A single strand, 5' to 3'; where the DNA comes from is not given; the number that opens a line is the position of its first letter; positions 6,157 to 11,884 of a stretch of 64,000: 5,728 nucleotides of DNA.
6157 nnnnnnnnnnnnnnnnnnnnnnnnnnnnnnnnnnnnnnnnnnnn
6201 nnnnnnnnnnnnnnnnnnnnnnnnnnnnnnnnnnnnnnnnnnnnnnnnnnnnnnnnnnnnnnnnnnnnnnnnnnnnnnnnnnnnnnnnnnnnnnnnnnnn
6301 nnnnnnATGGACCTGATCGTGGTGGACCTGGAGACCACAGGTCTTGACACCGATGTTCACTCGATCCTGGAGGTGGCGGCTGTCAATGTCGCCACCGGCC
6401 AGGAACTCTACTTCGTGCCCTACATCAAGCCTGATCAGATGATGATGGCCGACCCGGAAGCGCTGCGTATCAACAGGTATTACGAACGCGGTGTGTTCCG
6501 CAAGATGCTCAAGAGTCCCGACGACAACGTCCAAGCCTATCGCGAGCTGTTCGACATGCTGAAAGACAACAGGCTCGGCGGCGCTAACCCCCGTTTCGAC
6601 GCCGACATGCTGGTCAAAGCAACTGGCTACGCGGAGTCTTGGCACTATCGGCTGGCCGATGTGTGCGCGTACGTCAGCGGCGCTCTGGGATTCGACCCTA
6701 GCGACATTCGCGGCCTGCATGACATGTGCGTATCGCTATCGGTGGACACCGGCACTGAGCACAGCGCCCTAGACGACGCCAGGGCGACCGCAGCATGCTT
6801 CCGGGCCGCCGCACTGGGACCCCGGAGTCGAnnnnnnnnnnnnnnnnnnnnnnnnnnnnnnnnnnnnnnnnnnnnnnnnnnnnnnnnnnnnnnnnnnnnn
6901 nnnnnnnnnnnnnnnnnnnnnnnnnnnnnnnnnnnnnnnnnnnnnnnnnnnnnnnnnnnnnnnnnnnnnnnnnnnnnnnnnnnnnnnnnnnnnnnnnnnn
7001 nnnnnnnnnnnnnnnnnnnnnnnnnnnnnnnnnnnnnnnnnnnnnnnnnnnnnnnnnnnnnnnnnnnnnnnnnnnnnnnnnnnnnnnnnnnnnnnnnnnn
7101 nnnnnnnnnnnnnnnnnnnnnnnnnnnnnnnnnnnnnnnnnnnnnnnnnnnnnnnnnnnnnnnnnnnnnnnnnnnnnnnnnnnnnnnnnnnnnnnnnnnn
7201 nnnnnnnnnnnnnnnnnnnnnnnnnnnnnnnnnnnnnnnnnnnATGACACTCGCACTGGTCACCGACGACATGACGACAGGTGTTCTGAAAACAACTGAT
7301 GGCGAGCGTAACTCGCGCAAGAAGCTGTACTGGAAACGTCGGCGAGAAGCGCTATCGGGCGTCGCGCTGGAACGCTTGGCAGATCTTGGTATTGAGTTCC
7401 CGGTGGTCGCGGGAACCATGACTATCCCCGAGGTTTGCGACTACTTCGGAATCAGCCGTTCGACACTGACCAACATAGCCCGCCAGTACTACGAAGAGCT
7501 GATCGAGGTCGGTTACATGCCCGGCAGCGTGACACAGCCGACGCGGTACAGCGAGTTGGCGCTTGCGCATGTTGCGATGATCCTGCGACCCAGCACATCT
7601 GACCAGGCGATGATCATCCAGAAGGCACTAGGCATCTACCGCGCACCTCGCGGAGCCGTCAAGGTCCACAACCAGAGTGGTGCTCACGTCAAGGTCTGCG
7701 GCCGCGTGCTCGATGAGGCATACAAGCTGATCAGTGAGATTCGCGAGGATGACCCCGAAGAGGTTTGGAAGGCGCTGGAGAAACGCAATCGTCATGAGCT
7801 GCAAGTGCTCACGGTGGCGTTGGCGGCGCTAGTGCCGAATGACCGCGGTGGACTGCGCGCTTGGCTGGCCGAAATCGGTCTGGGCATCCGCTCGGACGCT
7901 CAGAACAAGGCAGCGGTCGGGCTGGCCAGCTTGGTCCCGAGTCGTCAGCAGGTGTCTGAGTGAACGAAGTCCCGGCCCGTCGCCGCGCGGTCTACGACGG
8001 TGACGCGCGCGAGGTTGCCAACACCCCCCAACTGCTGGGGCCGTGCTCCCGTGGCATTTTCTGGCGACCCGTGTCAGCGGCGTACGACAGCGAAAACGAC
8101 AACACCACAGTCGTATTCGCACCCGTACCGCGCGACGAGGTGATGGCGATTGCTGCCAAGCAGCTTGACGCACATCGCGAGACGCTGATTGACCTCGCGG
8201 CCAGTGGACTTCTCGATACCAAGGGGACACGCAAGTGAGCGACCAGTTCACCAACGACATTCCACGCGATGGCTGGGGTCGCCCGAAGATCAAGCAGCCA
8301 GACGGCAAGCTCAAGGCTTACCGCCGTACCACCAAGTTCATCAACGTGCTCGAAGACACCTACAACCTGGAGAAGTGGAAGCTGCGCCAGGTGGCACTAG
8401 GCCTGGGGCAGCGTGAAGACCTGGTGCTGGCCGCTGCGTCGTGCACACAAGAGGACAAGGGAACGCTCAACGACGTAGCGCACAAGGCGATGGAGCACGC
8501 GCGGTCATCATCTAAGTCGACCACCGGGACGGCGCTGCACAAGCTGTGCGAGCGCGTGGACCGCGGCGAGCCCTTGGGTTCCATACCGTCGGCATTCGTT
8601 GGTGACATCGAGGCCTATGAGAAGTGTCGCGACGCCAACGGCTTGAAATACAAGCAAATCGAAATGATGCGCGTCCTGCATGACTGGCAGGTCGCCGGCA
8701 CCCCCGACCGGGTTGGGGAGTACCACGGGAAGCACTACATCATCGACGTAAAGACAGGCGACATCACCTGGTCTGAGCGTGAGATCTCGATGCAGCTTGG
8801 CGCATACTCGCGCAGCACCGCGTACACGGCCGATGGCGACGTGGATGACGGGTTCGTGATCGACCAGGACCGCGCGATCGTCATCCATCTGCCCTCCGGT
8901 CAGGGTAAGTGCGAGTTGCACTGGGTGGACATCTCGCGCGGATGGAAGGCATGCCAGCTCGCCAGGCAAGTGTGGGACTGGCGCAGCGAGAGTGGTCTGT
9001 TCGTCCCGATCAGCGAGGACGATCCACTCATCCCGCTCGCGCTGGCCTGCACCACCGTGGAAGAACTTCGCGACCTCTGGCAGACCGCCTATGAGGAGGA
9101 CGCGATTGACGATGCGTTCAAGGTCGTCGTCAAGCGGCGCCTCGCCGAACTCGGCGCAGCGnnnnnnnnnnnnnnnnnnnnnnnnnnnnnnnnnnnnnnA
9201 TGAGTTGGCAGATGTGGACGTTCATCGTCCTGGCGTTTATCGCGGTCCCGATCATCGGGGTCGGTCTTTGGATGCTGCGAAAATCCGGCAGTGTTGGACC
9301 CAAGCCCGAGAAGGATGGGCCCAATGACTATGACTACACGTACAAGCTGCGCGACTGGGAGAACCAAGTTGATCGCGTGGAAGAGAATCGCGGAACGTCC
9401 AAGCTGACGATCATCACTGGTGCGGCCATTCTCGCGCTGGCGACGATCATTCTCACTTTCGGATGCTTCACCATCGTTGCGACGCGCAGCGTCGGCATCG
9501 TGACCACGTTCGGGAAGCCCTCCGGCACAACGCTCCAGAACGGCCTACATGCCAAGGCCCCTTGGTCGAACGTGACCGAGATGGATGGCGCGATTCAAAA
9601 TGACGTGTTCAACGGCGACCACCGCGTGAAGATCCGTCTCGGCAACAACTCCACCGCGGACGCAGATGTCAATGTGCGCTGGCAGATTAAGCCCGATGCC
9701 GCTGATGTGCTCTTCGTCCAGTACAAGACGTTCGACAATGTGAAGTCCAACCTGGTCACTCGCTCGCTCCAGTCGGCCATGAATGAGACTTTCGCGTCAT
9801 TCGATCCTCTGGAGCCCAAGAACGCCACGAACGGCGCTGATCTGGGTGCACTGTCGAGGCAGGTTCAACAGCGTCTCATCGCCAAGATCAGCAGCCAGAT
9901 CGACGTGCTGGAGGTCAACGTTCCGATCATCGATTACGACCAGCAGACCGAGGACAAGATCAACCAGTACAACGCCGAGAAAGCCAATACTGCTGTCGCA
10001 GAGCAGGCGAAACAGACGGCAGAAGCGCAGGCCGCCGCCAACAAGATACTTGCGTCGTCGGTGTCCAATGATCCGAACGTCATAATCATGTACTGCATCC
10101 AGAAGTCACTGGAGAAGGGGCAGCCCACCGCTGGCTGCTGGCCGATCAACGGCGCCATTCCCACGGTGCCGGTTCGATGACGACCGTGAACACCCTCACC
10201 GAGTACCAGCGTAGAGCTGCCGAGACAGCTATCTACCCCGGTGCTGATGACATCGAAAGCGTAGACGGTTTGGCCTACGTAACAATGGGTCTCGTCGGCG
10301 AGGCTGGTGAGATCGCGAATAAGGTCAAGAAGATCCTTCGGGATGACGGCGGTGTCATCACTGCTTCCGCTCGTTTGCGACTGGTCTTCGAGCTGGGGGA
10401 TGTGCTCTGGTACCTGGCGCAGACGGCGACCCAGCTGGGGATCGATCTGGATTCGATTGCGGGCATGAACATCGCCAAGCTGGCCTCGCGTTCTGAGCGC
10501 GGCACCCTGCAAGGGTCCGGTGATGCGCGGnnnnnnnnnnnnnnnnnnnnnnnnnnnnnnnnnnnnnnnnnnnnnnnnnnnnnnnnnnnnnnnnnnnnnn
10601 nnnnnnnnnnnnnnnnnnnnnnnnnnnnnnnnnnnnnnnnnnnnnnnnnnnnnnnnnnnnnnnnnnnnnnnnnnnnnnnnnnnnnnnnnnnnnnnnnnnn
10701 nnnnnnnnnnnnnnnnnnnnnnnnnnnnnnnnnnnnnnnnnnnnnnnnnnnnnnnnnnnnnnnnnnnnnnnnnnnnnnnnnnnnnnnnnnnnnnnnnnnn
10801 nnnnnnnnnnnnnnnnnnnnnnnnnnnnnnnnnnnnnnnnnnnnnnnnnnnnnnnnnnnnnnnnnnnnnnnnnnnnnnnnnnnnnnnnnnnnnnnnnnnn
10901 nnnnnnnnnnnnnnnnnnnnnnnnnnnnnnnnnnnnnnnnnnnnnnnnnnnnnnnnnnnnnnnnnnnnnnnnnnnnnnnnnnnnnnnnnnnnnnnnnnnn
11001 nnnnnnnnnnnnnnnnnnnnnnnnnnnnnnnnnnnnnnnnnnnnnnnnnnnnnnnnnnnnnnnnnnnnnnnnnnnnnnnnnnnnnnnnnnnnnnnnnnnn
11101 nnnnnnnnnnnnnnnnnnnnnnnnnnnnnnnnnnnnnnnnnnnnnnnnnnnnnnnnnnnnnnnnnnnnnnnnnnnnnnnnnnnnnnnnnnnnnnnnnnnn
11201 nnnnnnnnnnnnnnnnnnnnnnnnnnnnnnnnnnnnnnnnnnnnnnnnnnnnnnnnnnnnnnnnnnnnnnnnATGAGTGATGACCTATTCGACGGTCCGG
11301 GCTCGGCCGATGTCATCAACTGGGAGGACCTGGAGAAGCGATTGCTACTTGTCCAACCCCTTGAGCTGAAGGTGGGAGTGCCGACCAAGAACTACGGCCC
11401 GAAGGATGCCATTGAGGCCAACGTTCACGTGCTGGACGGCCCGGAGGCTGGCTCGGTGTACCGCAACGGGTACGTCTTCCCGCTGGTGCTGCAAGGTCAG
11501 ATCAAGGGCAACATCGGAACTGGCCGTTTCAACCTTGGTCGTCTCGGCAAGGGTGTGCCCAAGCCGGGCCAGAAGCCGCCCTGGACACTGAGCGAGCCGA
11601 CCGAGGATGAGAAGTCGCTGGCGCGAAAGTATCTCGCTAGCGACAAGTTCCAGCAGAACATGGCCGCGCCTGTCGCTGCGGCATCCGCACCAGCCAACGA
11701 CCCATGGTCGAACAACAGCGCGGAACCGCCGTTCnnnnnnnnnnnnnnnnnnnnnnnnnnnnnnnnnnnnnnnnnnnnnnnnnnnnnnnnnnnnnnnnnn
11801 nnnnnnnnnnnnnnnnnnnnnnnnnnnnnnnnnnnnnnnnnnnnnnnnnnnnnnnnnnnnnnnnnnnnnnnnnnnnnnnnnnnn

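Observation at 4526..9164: Nuclease-dead paralog of the RecB/Cas4-like exonuclease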

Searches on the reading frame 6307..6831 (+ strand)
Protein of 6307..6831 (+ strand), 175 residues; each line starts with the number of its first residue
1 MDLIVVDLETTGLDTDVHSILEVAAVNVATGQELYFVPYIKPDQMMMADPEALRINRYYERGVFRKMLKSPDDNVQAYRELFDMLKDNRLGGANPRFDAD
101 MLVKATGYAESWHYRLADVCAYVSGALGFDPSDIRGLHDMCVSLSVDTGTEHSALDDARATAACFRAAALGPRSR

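Call 4: search_protein_families(library=pfam, proteins=[window:6307-6831:+], max_evalue=0.1)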
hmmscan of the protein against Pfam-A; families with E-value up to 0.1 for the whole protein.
window:6307-6831:+ (175 aa): 2 families
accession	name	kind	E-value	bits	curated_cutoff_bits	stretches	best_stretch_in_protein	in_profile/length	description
PF00929.31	RNase_T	-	2.8e-17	64.2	24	1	4-165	1-164/164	Exonuclease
PF16473.11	Rv2179c-like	-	1.1e-05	25.6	27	1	4-167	3-175/177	3'-5' exoribonuclease Rv2179c-like domain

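Call 5: search_protein_families(library=phrogs, proteins=[window:6307-6831:+], max_evalue=0.01)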
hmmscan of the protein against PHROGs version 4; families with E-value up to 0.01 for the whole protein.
window:6307-6831:+ (175 aa): 3 families
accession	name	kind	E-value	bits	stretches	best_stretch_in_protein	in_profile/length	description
phrog_192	-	DNA, RNA and nucleotide metabolism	6.6e-36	125.5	1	1-168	106-270/397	DNA polymerase exonuclease subunit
phrog_14632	-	DNA, RNA and nucleotide metabolism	0.0041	16.9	1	2-100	83-175/380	DNA polymerase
phrog_2259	-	DNA, RNA and nucleotide metabolism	0.0089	16.6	0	142-168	143-172/186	Rnase H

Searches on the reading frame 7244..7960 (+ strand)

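Call 4: search_protein_families(library=pfam, proteins=[window:7244-7960:+], max_evalue=0.1)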
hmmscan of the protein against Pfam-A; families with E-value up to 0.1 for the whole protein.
window:7244-7960:+ (239 aa): 6 families
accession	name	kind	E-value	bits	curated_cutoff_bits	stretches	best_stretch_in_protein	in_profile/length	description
PF24076.1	DUF7368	-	0.00095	19.5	27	1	153-211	101-159/163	Family of unknown function (DUF7368)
PF12728.13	HTH_17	-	0.0013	19.4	27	1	59-80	2-23/51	Helix-turn-helix domain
PF13384.12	HTH_23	-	0.0025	18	24.6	1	59-82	18-41/50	Homeodomain-like domain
PF05225.22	HTH_psq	-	0.013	15.7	20.4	1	54-80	12-38/45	helix-turn-helix, Psq domain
PF13518.12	HTH_28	-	0.07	13.7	25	0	56-82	11-36/52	Helix-turn-helix domain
PF02796.21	HTH_7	-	0.09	13.4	23.8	0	56-75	20-38/45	Helix-turn-helix domain of resolvase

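Call 5: search_protein_families(library=phrogs, proteins=[window:7244-7960:+], max_evalue=0.01)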
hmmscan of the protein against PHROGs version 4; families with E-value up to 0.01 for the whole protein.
window:7244-7960:+ (239 aa): 2 families
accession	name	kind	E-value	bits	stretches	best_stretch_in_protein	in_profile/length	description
phrog_2286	-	unknown function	6.5e-42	144.5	1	26-236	19-219/241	-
phrog_9420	-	unknown function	0.00084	20.9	1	161-210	64-115/124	-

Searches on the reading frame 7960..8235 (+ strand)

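Call 4: search_protein_families(library=pfam, proteins=[window:7960-8235:+], max_evalue=0.1)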
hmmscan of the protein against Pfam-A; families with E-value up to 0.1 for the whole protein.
window:7960-8235:+ (92 aa): 0 families

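Call 5: search_protein_families(library=phrogs, proteins=[window:7960-8235:+], max_evalue=0.01)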
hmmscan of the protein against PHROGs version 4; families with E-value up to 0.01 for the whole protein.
window:7960-8235:+ (92 aa): 1 family
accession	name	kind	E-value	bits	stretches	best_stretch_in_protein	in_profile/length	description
phrog_6554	-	unknown function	2.4e-19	70.6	1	8-87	5-87/91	-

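Call 35: search_protein_families(library=ncbifam, proteins=[window:7960-8235:+], max_evalue=0.01)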
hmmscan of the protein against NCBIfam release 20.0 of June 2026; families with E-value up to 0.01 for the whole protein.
window:7960-8235:+ (92 aa): 0 families

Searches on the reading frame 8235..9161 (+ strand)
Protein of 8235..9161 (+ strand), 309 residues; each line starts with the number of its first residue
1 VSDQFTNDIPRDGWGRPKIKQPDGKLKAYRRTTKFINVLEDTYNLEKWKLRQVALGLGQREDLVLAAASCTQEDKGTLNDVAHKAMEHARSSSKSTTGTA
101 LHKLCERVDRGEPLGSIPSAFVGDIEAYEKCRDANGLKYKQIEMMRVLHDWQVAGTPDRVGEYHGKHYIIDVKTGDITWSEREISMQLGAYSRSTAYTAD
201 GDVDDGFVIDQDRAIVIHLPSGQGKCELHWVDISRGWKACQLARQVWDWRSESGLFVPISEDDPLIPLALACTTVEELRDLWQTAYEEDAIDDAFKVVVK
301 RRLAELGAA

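Call 4: search_protein_families(library=pfam, proteins=[window:8235-9161:+], max_evalue=0.1)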
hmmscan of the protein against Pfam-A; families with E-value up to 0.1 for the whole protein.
window:8235-9161:+ (309 aa): 1 family
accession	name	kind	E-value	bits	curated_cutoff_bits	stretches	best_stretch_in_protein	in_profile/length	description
PF12705.13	PDDEXK_1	-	5.2e-05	23.8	22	1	134-192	107-166/247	PD-(D/E)XK nuclease superfamily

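Call 5: search_protein_families(library=phrogs, proteins=[window:8235-9161:+], max_evalue=0.01)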
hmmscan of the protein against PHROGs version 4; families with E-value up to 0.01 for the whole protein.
window:8235-9161:+ (309 aa): 3 families
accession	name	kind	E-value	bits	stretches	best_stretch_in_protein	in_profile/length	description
phrog_466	-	DNA, RNA and nucleotide metabolism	2e-65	222.9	1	8-306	111-444/446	exonuclease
phrog_298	-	DNA, RNA and nucleotide metabolism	8.7e-17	62.4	1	28-251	65-260/293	exonuclease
phrog_69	-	DNA, RNA and nucleotide metabolism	0.00083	19.4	1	88-194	115-246/501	exonuclease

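Call 18: search_solved_structures(query=window:8235-9161:+, max_evalue=1, show_alignments=2)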
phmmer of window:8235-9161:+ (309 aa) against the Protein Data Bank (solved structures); distinct sequences matched with E-value up to 1: 0.

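Call 20: find_homologous_proteins(query=window:8235-9161:+, max_evalue=0.00001)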
Query window:8235-9161:+ (309 aa): 553 proteins with E <= 0.00001 among 1817 candidates; the best 120 are listed.
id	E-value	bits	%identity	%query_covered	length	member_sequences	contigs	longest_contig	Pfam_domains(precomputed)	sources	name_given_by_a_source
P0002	2.3e-206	702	98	100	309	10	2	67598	-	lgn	-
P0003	1.4e-113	397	60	99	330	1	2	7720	-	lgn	-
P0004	1.3e-100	355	54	100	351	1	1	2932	-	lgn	-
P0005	4.1e-99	350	52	98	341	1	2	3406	PF12705.14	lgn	-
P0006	2.4e-96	341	54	99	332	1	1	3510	-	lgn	-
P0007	1.1e-92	329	52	100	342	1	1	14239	-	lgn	-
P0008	4.1e-92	327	52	98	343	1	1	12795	-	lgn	-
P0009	6.2e-90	320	50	99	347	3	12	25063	PF12705.14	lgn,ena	-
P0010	2.4e-88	315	51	99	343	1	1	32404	-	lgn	-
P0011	1.6e-87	312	49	98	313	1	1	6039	-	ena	-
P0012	5.7e-85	303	49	97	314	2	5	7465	-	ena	-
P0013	1.4e-84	302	49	99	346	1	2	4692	PF12705.14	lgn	-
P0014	1.9e-84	302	47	98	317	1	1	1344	-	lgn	-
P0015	7.5e-83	296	48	99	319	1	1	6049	PF12705.14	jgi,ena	-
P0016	8.2e-83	296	48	100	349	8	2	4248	PF12705.14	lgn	-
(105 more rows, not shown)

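Call 35: search_protein_families(library=ncbifam, proteins=[window:8235-9161:+], max_evalue=0.01)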
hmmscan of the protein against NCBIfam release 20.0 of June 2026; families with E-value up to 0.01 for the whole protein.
window:8235-9161:+ (309 aa): 0 families

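Call 36: search_protein_families(library=padloc, proteins=[window:8235-9161:+], max_evalue=0.01)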
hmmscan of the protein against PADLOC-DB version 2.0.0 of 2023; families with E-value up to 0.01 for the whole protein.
window:8235-9161:+ (309 aa): 1 family
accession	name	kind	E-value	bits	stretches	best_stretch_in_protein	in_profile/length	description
PDLC00060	DruK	-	0.0022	15.4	0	149-191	139-182/347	PD-(D/E)XK nuclease superfamily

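Call 48: predict_structure(alignment_id=A2)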
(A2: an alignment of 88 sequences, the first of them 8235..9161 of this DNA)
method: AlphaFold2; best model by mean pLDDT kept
length: 309 residues; sequences in the alignment: 88
mean_pLDDT: 93.9   pTM: 0.81
mean pLDDT of the five models: 93.9, 92.9, 92.6, 91.8, 91.3
residues with pLDDT >= 90: 267; 70-90: 32; 50-70: 8; < 50: 2
segments of 3 or more residues with pLDDT < 50: none
pLDDT, mean of each block of 10 residues (from residue 1): 73 96 97 95 88 91 94 92 88 78 97 96 98 98 98 98 98 95 98 98 98 98 98 99 97 88 85 98 96 95 93
secondary structure, 60 per line:
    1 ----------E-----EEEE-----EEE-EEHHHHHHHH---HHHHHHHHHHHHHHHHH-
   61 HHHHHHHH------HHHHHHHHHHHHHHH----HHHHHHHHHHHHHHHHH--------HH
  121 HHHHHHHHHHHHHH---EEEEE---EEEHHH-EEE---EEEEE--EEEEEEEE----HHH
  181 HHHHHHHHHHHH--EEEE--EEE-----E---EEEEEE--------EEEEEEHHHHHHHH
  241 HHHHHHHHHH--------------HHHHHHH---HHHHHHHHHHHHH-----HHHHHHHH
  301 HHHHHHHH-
elements in order: E17-20 E26-28 H32-39 H43-59 H61-68 H75-89 H94-110 H119-134 E138-142 E146-148 E153-155 E159-163 E166-173 H178-192 E195-198 E201-203 E213-218 E227-232 H233-250 H265-271 H275-287 H293-308

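Call 53: fold_search(model_id=the predicted structure, library=pdb)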
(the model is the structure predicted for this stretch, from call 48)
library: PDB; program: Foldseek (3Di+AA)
matches with E <= 10: 223; with E <= 0.001: 11
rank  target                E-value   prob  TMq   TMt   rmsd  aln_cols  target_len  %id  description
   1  5zyv_A                5.3e-08  1.00  0.48  0.71   5.4       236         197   15  Crystal structure of human MGME1 with single strand DNA2 and Ca2+ (released 2018-09-19)
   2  5zyt_D                1.5e-07  1.00  0.48  0.65   9.4       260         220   15  Crystal structure of human MGME1 with 3' overhang double strand DNA3 (released 2018-09-19)
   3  5zyt_B                1.8e-07  1.00  0.48  0.65   5.5       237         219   16  Crystal structure of human MGME1 with 3' overhang double strand DNA3 (released 2018-09-19)
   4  5zyu_A                1.9e-07  1.00  0.47  0.63   4.8       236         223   16  The crystal structure of humanMGME1 with single strand DNA2 (released 2018-09-19)
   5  8xa9_B                2.3e-07  1.00  0.47  0.66   5.0       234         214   17  Human MGME1 in complex with 5'-overhang DNA (released 2024-03-20)
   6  5zyw                  2.3e-07  1.00  0.44  0.57   8.8       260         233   15  The crystal structure of apo-HsMGME1 with Mn2+ (released 2018-09-19)
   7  5zyt_C                3.2e-07  1.00  0.47  0.64   5.5       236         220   17  Crystal structure of human MGME1 with 3' overhang double strand DNA3 (released 2018-09-19)
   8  8xa9_A                6.6e-07  1.00  0.40  0.56   9.5       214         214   16  Human MGME1 in complex with 5'-overhang DNA (released 2024-03-20)
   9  5zyt_A                7.4e-07  1.00  0.47  0.64   8.7       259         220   17  Crystal structure of human MGME1 with 3' overhang double strand DNA3 (released 2018-09-19)
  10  9np6_A                6.5e-04  1.00  0.33  0.13   7.1       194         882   16  Cryo-EM structure of AdnA(D934A)-AdnB(D1014A) in complex with AMPPNP and blunt end DNA (released 2025-03-19)
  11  6ppr_A                7.6e-04  1.00  0.33  0.13   7.2       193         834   15  Cryo-EM structure of AdnA(D934A)-AdnB(D1014A) in complex with AMPPNP and DNA (released 2019-11-20)
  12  3h4r                  1.3e-03  1.00  0.33  0.43   8.8       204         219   14  Crystal structure of E. coli RecE exonuclease (released 2009-05-26)
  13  4ic1_D                3.9e-03  0.96  0.22  0.31   9.7       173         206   12  Crystal structure of SSO0001 (released 2013-01-16)
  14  9kqh_A                4.1e-03  0.96  0.25  0.12  19.8       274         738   12  Crystal structure of Finegoldia magna DinG in complex with ssDNA and ADPNP (released 2025-12-03)
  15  7mi5_A                8.0e-03  1.00  0.30  0.18  14.0       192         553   17  Asymmetrical PAM-Non PAM prespacer bound Cas4/Cas1/Cas2 complex (released 2021-11-17)
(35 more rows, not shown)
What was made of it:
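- The gp15 model gives the same neighbours with fuller coverage (calls 48, 53).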

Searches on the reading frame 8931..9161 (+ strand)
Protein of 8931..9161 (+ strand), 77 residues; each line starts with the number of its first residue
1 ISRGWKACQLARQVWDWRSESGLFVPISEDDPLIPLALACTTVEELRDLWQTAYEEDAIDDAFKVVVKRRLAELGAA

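Call 77: search_solved_structures(query=A3, max_evalue=1)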
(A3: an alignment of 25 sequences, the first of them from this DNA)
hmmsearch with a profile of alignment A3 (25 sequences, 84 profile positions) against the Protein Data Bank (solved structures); distinct sequences matched with E-value up to 1: 8.
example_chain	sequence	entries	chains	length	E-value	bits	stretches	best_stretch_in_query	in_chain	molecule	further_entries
9hnh_A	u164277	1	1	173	0.014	19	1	27-79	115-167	Chains: A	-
9y6u_IA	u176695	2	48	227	0.048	17.2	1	33-81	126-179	Gp77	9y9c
3g9g_A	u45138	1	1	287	0.2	15.2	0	38-64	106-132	Suppressor of yeast profilin deletion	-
6xu6_CD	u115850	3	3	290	0.23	15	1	22-77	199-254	60S ribosomal protein L5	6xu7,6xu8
4v6w_CD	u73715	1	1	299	0.24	15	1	22-77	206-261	60S ribosomal protein L5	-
9az4_G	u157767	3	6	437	0.51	13.9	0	13-82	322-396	Inverted formin-2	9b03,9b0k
5xy3_D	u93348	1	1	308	0.6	13.7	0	22-77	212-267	Ribosomal protein L5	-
8cqz_B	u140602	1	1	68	0.74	13.4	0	34-82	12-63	Guided entry of tail-anchored proteins factor 1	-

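Call 78: search_protein_families(library=pfam, alignment_id=A3, max_evalue=1)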
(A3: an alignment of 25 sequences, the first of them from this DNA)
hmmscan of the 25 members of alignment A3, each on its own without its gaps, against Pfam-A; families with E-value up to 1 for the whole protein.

A. member 1, seq(77 aa): 0 families

B. families by the number of members that match (of 25 scanned): 5 families
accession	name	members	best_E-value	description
PF11830.13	DUF3350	3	0.006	Domain of unknown function (DUF3350)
PF14337.13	Abi_alpha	1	0.14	Abortive infection alpha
PF02195.25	ParB_N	1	0.17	ParB N-terminal domain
PF11991.13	Trp_DMAT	1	0.22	Tryptophan dimethylallyltransferase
PF18644.7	Phage_int_SAM_6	1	0.32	Phage integrase SAM-like domain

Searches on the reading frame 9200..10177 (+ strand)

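Call 4: search_protein_families(library=pfam, proteins=[window:9200-10177:+], max_evalue=0.1)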
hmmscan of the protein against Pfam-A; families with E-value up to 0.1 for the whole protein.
window:9200-10177:+ (326 aa): 1 family
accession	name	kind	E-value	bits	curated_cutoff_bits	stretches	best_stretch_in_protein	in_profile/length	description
PF01145.31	Band_7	-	4.8e-18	66.3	23.6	1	92-278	2-176/176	SPFH domain / Band 7 family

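Call 5: search_protein_families(library=phrogs, proteins=[window:9200-10177:+], max_evalue=0.01)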
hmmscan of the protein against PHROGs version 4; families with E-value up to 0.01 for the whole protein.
window:9200-10177:+ (326 aa): 1 family
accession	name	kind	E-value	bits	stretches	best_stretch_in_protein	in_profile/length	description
phrog_200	-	other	2.7e-58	198.9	1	1-318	39-346/379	lipoprotein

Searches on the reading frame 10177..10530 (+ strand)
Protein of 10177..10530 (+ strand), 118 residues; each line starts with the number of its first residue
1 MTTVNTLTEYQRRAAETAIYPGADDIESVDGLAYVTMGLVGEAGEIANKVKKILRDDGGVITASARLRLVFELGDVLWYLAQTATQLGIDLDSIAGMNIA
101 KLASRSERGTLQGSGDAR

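Call 67: search_protein_families(library=phrogs, proteins=[window:10177-10530:+], max_evalue=0.01)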
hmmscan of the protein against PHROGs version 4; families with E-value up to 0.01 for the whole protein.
window:10177-10530:+ (118 aa): 2 families
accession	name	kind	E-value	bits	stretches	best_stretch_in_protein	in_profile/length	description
phrog_229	-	other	3.1e-39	136.5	1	4-118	247-358/533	MazG-like pyrophosphatase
phrog_22758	-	other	6.2e-11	43.4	1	32-110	130-207/221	MazG-like pyrophosphatase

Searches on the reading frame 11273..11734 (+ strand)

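Call 35: search_protein_families(library=ncbifam, proteins=[window:11273-11734:+], max_evalue=0.01)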
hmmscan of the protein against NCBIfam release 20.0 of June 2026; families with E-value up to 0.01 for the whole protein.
window:11273-11734:+ (154 aa): 0 families

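Call 67: search_protein_families(library=phrogs, proteins=[window:11273-11734:+], max_evalue=0.01)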
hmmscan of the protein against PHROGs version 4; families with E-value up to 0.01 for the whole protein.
window:11273-11734:+ (154 aa): 1 family
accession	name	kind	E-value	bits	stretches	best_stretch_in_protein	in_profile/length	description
phrog_870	-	unknown function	1.6e-26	94.6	1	3-124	50-173/176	-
